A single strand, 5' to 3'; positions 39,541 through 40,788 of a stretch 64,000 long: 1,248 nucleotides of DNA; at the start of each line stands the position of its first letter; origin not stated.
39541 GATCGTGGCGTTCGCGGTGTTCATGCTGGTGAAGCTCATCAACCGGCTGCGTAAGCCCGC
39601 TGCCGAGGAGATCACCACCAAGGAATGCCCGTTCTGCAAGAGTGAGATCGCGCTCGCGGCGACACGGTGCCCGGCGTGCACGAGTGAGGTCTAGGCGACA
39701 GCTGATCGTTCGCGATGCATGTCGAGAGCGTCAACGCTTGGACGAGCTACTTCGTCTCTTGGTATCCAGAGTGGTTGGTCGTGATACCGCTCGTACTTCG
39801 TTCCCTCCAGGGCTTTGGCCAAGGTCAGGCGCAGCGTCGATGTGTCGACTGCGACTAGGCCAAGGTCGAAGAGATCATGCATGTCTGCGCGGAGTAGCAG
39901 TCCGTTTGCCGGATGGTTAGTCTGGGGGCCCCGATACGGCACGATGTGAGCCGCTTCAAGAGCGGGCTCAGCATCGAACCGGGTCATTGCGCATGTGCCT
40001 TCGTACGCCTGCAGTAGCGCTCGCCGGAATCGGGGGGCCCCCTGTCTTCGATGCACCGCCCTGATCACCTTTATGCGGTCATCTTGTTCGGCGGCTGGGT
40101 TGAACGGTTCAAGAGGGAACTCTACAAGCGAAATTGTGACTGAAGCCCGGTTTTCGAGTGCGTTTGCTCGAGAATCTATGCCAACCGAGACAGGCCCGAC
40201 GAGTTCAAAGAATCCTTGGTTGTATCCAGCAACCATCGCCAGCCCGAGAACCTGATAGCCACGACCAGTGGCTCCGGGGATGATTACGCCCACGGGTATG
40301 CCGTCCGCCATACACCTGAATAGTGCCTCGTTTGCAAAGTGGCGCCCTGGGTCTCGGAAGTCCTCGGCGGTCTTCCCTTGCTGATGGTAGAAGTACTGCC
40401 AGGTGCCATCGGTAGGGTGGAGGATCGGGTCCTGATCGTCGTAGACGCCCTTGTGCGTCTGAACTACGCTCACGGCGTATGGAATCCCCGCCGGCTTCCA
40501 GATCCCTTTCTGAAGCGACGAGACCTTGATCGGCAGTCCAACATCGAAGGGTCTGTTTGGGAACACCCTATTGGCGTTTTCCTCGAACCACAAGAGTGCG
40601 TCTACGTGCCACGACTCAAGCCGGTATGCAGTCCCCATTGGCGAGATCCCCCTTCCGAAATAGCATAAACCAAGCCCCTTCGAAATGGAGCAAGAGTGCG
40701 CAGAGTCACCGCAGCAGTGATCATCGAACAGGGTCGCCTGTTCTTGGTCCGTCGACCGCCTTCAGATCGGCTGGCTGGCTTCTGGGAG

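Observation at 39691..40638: Low-GC HNH nuclease with unassigned N-terminal domain: candidate modification-dependent (type IV) restriction enzyme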

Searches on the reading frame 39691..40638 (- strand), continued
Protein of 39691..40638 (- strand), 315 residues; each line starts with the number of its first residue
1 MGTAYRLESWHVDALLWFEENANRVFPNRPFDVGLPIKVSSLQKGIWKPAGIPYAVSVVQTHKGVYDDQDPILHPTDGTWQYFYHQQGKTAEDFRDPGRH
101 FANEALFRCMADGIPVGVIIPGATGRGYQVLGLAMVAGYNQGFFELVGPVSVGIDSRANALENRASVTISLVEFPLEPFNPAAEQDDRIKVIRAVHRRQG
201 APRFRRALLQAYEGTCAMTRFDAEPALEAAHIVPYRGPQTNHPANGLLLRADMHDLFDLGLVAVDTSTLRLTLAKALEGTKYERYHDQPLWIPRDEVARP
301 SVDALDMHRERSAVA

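Call 37: predict_structure(alignment_id=A4)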
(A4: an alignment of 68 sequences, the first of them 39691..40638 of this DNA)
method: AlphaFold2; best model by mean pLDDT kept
length: 315 residues; sequences in the alignment: 68
mean_pLDDT: 87.7   pTM: 0.56
mean pLDDT of the five models: 87.7, 86.7, 86.5, 86.2, 84.5
residues with pLDDT >= 90: 223; 70-90: 51; 50-70: 11; < 50: 30
segments of 3 or more residues with pLDDT < 50: 1-3, 156-174, 189-196
pLDDT, mean of each block of 10 residues (from residue 1): 69 93 93 81 88 95 86 91 96 96 97 96 94 97 96 59 42 62 67 52 95 98 97 92 98 97 98 98 98 98 98 92
secondary structure, 60 per line:
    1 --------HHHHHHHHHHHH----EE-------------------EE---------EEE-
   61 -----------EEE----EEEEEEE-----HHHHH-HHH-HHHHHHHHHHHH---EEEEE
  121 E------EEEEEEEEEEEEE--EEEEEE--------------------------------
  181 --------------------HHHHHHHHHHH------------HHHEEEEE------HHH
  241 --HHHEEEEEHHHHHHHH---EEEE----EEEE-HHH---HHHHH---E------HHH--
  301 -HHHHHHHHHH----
elements in order: H9-20 E57-59 E72-74 E79-85 H91-95 H101-112 E116-121 E128-140 E143-148 H201-211 E227-231 E246-250 H251-258 E262-265 E270-273 H281-285 H302-311

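Call 41: find_related_loci(query=A4, collection=metagenome_contigs, flank=4000)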
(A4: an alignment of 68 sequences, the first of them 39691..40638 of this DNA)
Query A4 (315 aa) in metagenome_contigs; peptide patterns used: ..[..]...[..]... (x = any residue, [..] = any of these).
600 stretches matched a pattern (row limit reached: there are more); 575 encode a relative of the query (tblastn E <= 1e-3); the best 80 are kept; 80 distinct loci.
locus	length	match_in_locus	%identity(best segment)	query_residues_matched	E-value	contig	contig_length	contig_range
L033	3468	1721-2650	71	5-315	3e-158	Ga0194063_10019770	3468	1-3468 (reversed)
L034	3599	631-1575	66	1-315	9e-142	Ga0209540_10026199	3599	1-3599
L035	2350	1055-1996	63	1-315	3e-142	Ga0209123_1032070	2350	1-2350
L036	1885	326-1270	42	2-314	9e-69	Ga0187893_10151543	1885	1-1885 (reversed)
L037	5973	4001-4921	41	6-314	2e-62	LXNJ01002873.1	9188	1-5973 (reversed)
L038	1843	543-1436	40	6-306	7e-57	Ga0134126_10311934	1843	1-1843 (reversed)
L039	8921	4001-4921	39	6-310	1e-54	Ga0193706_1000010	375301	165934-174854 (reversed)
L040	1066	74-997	40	6-314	3e-58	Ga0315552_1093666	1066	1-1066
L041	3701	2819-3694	39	7-301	2e-54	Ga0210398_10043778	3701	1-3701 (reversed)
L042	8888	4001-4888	40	11-306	3e-53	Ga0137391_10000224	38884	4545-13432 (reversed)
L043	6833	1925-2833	40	6-307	5e-51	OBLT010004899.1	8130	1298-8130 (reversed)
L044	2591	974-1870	40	6-300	1e-51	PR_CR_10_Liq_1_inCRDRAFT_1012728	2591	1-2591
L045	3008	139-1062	37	6-314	1e-49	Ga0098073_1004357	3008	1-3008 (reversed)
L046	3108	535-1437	39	6-307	2e-49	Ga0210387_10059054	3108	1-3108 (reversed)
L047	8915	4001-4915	34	7-308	9e-49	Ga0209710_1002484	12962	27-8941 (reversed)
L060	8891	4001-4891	35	12-311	2e-38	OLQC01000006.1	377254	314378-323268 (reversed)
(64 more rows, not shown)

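Call 60: search_protein_families(library=pfam, proteins=[L060:3468-3857:+, L060:3929-4921:+, L021:2122-4602:+], max_evalue=0.05)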
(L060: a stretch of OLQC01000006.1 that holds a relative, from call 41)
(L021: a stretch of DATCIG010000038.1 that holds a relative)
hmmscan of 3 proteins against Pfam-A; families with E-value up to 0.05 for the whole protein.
L060:3468-3857:+ (129 aa): 3 families
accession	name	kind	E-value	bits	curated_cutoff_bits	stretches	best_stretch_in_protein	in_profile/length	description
PF00293.34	NUDIX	-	1.8e-18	67.2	21.1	1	6-110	4-121/134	NUDIX domain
PF14815.12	NUDIX_4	-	2.1e-17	63.4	35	1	7-111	2-102/113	NUDIX domain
PF22327.2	Nudt16-like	-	0.0024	18.3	27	1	28-62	32-67/161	U8 snoRNA-decapping enzyme-like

L060:3929-4921:+ (330 aa): 1 family
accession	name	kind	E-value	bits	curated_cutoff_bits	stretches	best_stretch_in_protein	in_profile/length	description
PF13391.12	HNH_2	-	3.2e-07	30.5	21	1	226-274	1-65/66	HNH endonuclease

L021:2122-4602:+ (826 aa): 1 family
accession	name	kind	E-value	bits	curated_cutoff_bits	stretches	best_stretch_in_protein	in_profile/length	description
PF03235.19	GmrSD_N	-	3.7e-16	60.3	33.2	1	76-290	12-198/199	GmrSD restriction endonuclease, N-terminal domain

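Call 71: search_dna_similar(query=window:39691-40638:-, collection=plasmids, mode=protein, max_evalue=0.00001, max_rows=15)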
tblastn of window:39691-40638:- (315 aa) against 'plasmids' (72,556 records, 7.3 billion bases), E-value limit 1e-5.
Records with a match: 97; places in all: 98; records where one place covers at least 80% of the query: 1.
Best place of each record, by identity: <60% 97.
By first word of the organism name: Providencia 20; Pseudomonas 16; Enterobacter 10; Roseomonas 6; Rhodococcus 5; Proteus 4; Burkholderia 4; Rhizobium 3; Xanthomonas 3; Hymenobacter 2; and 18 more.
By predicted mobility (MOB-suite, as given by PLSDB): non-mobilizable 51; conjugative 38; mobilizable 8.
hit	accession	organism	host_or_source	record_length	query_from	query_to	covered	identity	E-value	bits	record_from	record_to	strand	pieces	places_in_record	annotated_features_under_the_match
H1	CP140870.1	Rhizobium ruizarguesonis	Trifolium pratense,whole organism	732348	11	308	95%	40.2%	4e-55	199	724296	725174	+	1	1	HNH endonuclease signature motif containing protein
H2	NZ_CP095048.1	Hymenobacter cellulosilyticus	single cell,air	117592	179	313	43%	48.9%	1e-25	114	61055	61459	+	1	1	HNH endonuclease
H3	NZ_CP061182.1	Roseomonas haemaphysalidis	tick,pure culture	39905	179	314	43%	47.1%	2e-28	122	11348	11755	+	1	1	HNH endonuclease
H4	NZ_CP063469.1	Escherichia coli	chicken meat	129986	139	282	46%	42.6%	1e-19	97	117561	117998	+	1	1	HNH endonuclease signature motif containing protein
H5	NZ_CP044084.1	Pseudomonas luteola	Homo sapiens,clinical isolate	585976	179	312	43%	44.8%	1e-26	117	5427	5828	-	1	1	HNH endonuclease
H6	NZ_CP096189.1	Enterobacter roggenkampii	sink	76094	171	310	44%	42.3%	1e-22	105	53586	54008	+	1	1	HNH endonuclease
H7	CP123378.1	Enterobacter ludwigii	Homo sapiens,rectal screening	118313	171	310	44%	42.3%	1e-22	105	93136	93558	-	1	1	HNH endonuclease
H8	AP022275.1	Enterobacter cloacae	-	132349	171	310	44%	42.3%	1e-22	105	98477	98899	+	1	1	hypothetical protein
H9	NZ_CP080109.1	Enterobacter asburiae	raw sewage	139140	171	310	44%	42.3%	1e-22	105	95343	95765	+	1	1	HNH endonuclease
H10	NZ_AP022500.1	Enterobacter kobei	-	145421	171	310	44%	42.3%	1e-22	105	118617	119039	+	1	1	HNH endonuclease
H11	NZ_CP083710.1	Enterobacter cloacae complex sp. ECL352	Homo sapiens,pure culture,sputum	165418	171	310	44%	42.3%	1e-22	105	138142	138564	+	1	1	HNH endonuclease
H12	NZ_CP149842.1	Enterobacter hormaechei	Homo sapiens,Wound/Abscess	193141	171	310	44%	42.3%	1e-22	105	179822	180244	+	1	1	HNH endonuclease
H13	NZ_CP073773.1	Enterobacter hormaechei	pig feces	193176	171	310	44%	42.3%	1e-22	105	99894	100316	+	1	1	HNH endonuclease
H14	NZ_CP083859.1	Enterobacter kobei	Homo sapiens,sputum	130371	171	310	44%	42.3%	7e-22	103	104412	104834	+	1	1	HNH endonuclease (x2)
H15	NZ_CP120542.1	Providencia sp. PROV046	Homo sapiens,sputum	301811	171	310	44%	42.3%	8e-22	103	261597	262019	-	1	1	HNH endonuclease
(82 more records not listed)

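Call 72: search_dna_similar(query=window:39691-40638:-, collection=phages, mode=protein, max_evalue=0.00001, max_rows=15)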
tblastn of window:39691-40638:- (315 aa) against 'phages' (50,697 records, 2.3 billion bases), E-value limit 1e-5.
Records with a match: 7; places in all: 7; records where one place covers at least 80% of the query: 2.
Best place of each record, by identity: <60% 7.
By first word of the organism name: Salmonella 5; Vibrio 2.
By host as written in the record: Salmonella enterica subsp. salamae 244/03 II 2; Salmonella enterica subsp. enterica serovar Newport 2; Vibrio cyclitrophicus 10N.286.54.E5 1; Vibrio cyclitrophicus 10N.286.55.C4 1; - 1.
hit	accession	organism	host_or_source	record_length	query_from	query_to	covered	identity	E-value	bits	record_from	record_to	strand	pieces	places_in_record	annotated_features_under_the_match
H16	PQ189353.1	Vibrio phage 10N.286.54.E5_PE002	Vibrio cyclitrophicus 10N.286.54.E5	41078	7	309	96%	35.0%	8e-48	177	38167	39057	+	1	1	hypothetical protein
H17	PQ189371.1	Vibrio phage 10N.286.55.C4_PE001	Vibrio cyclitrophicus 10N.286.55.C4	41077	7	309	96%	35.0%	8e-48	177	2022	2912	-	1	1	hypothetical protein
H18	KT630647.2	Salmonella phage SEN8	Salmonella enterica subsp. salamae ...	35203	184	314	42%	32.8%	2e-13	77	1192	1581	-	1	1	hypothetical protein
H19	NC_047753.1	Salmonella phage SEN8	Salmonella enterica subsp. salamae ...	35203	184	314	42%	32.8%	2e-13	77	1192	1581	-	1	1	HNH endonuclease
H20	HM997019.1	Salmonella phage 7-11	Salmonella enterica subsp. enterica ...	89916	191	269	25%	38.0%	6e-9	63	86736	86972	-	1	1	hypothetical protein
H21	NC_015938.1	Salmonella phage 7-11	Salmonella enterica subsp. enterica ...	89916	191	269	25%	38.0%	6e-9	63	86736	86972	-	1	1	hypothetical protein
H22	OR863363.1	Salmonella phage SeKF_80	Wastewater effluent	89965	191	269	25%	38.0%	7e-9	63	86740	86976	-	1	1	ParB-like partition protein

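Call 73: get_annotated_region(hit=H1, flank=4000)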
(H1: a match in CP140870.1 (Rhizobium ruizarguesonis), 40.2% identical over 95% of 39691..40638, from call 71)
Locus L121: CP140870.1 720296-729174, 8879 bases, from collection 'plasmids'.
description: Rhizobium ruizarguesonis strain TP15 plasmid pRlX2, complete sequence
organism: Rhizobium ruizarguesonis (NCBI taxid 2081791)
taxonomy: Bacteria; Pseudomonadota; Alphaproteobacteria; Hyphomicrobiales; Rhizobiaceae; Rhizobium; Rhizobium ruizarguesonis
host: -; source: Trifolium pratense,whole organism; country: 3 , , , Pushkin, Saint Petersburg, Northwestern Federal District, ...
typing (MOB-suite, as given by PLSDB): mobilizable; relaxase MOBQ
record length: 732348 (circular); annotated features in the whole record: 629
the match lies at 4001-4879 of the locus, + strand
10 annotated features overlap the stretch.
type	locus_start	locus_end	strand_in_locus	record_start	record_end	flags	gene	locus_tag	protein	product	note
CDS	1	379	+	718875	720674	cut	-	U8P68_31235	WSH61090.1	adenylate/guanylate cyclase domain-containing protein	-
CDS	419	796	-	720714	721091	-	-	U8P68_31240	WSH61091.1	GFA family protein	-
CDS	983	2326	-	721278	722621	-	-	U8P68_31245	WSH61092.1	chloride channel protein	-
CDS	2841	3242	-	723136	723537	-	-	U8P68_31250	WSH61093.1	hypothetical protein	-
CDS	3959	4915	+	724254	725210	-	-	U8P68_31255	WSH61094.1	HNH endonuclease signature motif containing protein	-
CDS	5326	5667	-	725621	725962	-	-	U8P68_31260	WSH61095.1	Rap1a/Tai family immunity protein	-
CDS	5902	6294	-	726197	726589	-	-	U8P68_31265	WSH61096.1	hypothetical protein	-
CDS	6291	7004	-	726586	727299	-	-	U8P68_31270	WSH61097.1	hypothetical protein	-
CDS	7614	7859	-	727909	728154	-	-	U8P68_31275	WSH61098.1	helix-turn-helix domain-containing protein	-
CDS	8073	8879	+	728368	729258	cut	-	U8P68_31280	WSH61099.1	LysR family transcriptional regulator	-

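Call 74: get_annotated_region(hit=H16, flank=4000)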
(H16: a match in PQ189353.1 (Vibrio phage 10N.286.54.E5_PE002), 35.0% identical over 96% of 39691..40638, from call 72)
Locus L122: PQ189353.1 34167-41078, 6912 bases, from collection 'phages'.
description: Vibrio phage 10N.286.54.E5_PE002, complete genome.
organism: Vibrio phage 10N.286.54.E5_PE002 (NCBI taxid 3385333)
taxonomy: Viruses; Duplodnaviria; Heunggongvirae; Uroviricota; Caudoviricetes
host: Vibrio cyclitrophicus 10N.286.54.E5; source: seawater; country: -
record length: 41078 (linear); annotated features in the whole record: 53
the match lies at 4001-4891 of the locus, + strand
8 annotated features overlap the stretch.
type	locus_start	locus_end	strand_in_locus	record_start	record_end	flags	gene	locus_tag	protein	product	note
CDS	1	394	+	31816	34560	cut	-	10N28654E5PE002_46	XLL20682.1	hypothetical protein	tail_length_tape_measure_protein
CDS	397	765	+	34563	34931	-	-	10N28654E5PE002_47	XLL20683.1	hypothetical protein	TMP_BPHA1_Probable_tape_measure_protein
CDS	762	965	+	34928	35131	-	-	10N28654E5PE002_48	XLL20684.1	hypothetical protein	-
CDS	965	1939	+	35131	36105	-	-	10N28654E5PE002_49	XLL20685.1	hypothetical protein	BPD_BP186_Probable_baseplate_hub_protein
CDS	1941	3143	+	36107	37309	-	-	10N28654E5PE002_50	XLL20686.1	hypothetical protein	integrase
CDS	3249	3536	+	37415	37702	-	-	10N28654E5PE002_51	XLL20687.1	hypothetical protein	transcriptional_regulator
CDS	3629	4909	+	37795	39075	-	-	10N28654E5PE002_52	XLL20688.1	hypothetical protein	RM_Type_II__Type_II_REases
CDS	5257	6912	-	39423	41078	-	-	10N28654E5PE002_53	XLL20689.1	hypothetical protein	PD-Lambda-5__PD-Lambda-5_A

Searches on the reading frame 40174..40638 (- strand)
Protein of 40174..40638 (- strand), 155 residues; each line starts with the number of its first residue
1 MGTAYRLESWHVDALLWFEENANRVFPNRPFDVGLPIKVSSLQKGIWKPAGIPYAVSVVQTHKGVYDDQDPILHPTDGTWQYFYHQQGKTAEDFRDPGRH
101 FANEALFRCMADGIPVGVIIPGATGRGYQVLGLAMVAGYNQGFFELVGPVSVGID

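Call 22: search_protein_representatives(alignment_id=A2)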
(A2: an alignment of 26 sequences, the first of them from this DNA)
Query: 26 sequences, 154 profile positions. Proteins with E-value up to 0.001 (for the whole library): 440; up to 1e-10: 277; up to 1e-30: 5. The best 150 are listed.
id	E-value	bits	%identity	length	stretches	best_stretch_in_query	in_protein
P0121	6.5e-73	259.5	-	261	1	4-153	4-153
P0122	3.2e-66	237.8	-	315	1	1-152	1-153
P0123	4.2e-62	224.4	-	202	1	4-128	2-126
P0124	9.7e-46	171.2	-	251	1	5-105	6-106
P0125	9.4e-32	125.8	-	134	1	1-73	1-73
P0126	3.4e-29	117.5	-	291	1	10-147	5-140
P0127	4.2e-29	117.2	-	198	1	8-147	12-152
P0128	7.0e-29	116.5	-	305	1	6-148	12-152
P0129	1.2e-28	115.7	-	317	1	7-147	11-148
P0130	3.0e-28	114.4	-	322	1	6-148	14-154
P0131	7.0e-28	113.2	-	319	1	5-148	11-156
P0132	1.3e-27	112.3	-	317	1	9-149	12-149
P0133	7.4e-27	109.9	-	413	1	8-150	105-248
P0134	1.2e-26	109.2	-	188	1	5-147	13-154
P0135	1.5e-26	108.9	-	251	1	7-147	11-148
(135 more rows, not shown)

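Call 24: search_protein_families(library=pfam, alignment_id=A3, max_evalue=0.001)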
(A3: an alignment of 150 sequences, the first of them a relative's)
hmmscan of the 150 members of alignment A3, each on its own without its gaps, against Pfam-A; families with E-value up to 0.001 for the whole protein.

A. member 1, P0121 (261 aa): 0 families

B. families by the number of members that match (of 150 scanned): 25 families
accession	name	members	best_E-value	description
PF13391.12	HNH_2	72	3.9e-17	HNH endonuclease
PF13020.12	NOV_C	5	1.2e-11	Protein NO VEIN, C-terminal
PF10544.15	T5orf172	2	6e-12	T5orf172 domain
PF13455.12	MUG113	2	8e-11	Meiotically up-regulated gene 113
PF01878.24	EVE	2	1.5e-09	EVE domain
PF20731.2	RE_NgoFVII_C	1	4.4e-27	NgoFVII C-terminal B3-like DNA-binding domain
PF09565.16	RE_NgoFVII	1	3.6e-24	NgoFVII restriction endonuclease N-terminal PLD domain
PF07728.20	AAA_5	1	6.6e-18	AAA domain (dynein-related subfamily)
PF17726.7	DpnI_C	1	6.4e-17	Dam-replacing HTH domain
PF20720.3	nSTAND3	1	1.8e-06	Novel STAND NTPase 3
PF01844.29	HNH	1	1.9e-06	HNH endonuclease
PF00300.27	His_Phos_1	1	2.5e-06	Histidine phosphatase superfamily (branch 1)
PF07676.18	PD40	1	8.1e-06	WD40-like Beta Propeller Repeat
PF07726.17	AAA_3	1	1.4e-05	ATPase family associated with various cellular activities (AAA)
PF00004.35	AAA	1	3.1e-05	ATPase family associated with various cellular activities (AAA)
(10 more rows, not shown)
